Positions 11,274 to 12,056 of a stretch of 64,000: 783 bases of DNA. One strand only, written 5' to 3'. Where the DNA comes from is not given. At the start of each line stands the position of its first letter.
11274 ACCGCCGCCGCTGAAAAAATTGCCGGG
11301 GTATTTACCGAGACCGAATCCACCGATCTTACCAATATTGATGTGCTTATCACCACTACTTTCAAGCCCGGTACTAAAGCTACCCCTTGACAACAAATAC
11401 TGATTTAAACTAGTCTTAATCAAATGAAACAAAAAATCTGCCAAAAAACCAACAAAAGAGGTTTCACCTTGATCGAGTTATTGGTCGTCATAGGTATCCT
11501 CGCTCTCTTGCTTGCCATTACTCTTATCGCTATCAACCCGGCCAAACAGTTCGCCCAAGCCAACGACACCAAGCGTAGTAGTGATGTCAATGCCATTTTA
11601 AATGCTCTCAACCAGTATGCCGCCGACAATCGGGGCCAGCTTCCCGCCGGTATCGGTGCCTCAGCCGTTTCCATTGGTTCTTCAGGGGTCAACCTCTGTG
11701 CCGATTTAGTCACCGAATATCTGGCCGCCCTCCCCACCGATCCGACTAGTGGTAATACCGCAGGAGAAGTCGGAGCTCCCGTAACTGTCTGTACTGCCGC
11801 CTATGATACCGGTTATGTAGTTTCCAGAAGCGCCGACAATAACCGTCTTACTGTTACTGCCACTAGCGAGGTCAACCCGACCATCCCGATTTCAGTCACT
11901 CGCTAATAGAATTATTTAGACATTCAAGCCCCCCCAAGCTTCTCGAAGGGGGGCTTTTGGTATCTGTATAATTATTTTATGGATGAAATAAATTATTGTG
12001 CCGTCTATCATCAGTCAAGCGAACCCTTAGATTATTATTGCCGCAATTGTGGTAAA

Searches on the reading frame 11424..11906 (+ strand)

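Call 8: search_protein_families(library=pfam, proteins=[window:11424-11906:+], max_evalue=0.001)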
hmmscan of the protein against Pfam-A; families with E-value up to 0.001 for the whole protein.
window:11424-11906:+ (160 aa): 1 family
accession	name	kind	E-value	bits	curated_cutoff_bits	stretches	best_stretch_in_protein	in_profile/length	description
PF07963.17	N_methyl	-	5.7e-09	35.6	21.2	1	9-33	2-26/27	Prokaryotic N-terminal methylation motif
